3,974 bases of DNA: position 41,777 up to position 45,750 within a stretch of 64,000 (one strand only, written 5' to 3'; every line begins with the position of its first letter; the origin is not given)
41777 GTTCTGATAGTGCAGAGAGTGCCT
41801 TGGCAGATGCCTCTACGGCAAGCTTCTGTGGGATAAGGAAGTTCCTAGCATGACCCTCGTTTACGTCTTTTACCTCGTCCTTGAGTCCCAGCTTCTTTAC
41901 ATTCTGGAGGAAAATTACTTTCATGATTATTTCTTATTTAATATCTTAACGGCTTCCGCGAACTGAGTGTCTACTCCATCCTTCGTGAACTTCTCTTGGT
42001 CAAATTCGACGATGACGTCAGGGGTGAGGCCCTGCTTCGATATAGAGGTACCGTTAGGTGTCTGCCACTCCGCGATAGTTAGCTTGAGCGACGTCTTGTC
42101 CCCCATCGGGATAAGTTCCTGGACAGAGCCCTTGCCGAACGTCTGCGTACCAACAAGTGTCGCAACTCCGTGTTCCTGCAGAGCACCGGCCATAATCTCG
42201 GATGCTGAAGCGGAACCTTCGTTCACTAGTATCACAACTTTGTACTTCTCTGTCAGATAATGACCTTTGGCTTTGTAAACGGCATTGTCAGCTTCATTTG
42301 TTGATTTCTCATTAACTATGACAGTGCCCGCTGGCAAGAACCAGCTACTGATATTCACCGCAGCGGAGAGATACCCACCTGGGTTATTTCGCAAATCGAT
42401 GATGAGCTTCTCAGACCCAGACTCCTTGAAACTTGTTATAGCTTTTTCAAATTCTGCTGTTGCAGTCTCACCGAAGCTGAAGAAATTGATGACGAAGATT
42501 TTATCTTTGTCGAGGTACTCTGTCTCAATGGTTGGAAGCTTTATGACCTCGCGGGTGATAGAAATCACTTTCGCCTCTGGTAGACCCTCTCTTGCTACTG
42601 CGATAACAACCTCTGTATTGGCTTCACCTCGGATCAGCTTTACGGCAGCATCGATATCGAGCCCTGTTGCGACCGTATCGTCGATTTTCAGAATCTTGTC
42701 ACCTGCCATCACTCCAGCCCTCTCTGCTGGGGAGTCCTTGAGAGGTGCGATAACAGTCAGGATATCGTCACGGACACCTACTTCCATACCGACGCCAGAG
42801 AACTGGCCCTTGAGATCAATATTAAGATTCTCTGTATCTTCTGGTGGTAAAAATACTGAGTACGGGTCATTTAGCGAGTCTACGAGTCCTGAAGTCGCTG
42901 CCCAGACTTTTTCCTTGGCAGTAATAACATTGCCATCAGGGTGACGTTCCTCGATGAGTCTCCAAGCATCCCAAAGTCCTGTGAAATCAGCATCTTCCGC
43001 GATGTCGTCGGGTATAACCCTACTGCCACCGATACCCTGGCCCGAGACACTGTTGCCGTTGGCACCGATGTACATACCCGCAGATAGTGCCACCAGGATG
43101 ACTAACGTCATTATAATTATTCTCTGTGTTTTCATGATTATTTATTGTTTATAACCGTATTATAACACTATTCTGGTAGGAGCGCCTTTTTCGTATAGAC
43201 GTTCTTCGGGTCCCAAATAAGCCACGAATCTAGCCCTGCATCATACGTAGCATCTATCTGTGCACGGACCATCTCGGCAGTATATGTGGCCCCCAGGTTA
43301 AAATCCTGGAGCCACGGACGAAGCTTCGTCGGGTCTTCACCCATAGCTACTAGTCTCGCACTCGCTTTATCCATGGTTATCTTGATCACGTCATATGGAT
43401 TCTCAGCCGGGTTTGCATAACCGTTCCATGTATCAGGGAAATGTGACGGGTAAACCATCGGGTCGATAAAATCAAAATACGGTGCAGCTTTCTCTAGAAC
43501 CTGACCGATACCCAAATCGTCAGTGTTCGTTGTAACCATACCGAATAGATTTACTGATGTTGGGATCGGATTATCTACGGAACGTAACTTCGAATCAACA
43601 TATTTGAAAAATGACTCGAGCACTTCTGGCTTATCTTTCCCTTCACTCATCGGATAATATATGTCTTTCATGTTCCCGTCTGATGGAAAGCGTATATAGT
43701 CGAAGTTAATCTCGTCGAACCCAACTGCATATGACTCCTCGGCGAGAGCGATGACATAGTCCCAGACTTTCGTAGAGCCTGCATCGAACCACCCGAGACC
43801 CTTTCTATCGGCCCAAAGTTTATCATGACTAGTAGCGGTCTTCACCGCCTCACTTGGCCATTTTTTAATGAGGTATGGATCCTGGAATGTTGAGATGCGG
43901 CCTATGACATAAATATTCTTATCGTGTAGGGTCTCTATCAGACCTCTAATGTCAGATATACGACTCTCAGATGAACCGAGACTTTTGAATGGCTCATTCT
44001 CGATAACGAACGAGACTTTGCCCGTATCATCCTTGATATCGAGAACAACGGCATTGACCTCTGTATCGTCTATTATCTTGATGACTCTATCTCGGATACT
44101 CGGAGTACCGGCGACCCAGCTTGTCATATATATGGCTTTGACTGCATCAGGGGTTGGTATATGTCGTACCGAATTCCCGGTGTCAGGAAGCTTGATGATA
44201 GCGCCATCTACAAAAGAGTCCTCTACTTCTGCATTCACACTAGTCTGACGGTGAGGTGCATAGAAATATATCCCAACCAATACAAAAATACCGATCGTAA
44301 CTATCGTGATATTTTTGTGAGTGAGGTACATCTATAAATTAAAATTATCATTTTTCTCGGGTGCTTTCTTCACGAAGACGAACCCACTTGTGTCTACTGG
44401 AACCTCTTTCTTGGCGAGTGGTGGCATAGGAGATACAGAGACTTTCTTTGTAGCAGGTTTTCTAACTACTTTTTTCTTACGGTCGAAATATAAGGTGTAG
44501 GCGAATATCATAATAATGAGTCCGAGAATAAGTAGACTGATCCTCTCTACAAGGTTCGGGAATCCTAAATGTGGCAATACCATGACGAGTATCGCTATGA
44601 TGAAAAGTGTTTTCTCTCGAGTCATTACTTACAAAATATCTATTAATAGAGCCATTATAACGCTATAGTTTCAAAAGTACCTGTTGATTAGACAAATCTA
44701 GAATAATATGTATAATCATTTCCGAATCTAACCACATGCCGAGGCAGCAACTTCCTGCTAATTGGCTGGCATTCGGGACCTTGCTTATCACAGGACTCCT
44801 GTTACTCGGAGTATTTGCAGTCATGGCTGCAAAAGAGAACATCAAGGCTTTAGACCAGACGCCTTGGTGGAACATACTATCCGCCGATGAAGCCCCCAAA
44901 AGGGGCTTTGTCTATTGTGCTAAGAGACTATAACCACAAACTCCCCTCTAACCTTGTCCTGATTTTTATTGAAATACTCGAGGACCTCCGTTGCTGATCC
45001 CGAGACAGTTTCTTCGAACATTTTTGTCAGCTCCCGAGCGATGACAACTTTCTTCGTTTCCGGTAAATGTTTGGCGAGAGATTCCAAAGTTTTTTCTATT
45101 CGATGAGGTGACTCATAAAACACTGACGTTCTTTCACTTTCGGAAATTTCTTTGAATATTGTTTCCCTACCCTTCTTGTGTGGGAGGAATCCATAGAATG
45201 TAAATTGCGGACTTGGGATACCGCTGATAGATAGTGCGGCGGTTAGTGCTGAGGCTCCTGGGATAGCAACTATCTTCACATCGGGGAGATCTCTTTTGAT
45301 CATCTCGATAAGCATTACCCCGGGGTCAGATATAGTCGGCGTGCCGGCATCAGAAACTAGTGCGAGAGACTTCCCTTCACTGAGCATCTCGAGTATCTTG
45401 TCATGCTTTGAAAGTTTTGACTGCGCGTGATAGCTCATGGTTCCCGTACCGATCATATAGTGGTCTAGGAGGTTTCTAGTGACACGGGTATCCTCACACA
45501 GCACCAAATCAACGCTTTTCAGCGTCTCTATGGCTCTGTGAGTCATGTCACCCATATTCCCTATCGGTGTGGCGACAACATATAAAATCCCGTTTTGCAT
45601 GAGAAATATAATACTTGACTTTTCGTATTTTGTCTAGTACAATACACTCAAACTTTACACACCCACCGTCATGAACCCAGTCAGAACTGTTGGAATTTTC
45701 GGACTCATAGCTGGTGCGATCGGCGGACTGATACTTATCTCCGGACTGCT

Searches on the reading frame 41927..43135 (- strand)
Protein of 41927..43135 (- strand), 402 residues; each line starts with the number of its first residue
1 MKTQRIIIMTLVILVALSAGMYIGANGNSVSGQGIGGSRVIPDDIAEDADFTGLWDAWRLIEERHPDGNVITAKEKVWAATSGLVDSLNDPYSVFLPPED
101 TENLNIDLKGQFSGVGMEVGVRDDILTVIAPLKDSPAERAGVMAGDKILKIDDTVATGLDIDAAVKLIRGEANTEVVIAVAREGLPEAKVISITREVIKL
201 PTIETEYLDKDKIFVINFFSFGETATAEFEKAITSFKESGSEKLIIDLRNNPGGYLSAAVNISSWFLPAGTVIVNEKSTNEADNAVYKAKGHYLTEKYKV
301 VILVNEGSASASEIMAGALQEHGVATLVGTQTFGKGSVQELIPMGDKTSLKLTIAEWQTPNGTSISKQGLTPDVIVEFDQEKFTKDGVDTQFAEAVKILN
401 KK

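Call 58: search_protein_families(library=pfam, proteins=[window:41927-43135:-], max_evalue=0.001)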
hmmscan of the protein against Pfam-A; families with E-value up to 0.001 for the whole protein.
window:41927-43135:- (402 aa): 4 families
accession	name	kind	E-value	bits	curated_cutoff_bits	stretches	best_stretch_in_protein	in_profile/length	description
PF03572.23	Peptidase_S41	-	2e-51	174.3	24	1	214-376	3-165/165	Peptidase family S41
PF17820.7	PDZ_6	-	7.4e-11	42.1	27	1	129-182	3-54/54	PDZ domain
PF13180.12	PDZ_2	-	7.4e-08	33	27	1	115-184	3-71/80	PDZ domain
PF00595.29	PDZ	-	7e-06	26.8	23.2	1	113-173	10-74/81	PDZ domain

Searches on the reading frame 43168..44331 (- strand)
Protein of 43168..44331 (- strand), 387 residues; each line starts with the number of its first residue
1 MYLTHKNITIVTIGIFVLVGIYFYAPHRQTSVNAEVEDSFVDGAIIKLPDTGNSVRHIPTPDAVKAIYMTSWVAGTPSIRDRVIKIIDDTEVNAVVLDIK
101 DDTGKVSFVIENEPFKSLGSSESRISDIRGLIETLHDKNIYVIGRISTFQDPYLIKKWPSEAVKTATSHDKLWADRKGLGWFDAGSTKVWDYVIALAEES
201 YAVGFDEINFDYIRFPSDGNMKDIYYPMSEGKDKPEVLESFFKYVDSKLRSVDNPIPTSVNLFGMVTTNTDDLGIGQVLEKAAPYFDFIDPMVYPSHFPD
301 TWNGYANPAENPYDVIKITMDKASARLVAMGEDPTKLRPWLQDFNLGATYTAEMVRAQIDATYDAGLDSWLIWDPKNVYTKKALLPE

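Call 58: search_protein_families(library=pfam, proteins=[window:43168-44331:-], max_evalue=0.001)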
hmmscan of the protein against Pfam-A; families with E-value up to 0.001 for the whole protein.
window:43168-44331:- (387 aa): 1 family
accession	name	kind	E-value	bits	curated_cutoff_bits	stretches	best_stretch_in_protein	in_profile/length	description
PF13200.12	DUF4015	-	2.6e-93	313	27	1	66-379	1-313/313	Putative glycosyl hydrolase domain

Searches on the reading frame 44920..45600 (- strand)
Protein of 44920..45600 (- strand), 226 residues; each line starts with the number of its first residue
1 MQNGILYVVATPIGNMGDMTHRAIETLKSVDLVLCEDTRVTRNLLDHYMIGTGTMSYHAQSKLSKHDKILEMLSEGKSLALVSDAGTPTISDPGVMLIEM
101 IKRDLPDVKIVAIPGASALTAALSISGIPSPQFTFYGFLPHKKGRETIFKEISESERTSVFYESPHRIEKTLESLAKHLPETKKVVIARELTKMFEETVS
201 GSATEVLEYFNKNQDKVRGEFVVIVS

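Call 58: search_protein_families(library=pfam, proteins=[window:44920-45600:-], max_evalue=0.001)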
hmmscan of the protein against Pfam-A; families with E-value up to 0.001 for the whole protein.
window:44920-45600:- (226 aa): 1 family
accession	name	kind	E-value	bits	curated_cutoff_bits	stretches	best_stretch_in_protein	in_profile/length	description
PF00590.25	TP_methylase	-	8.1e-33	114.6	27.8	1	6-206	2-211/212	Tetrapyrrole (Corrin/Porphyrin) Methylases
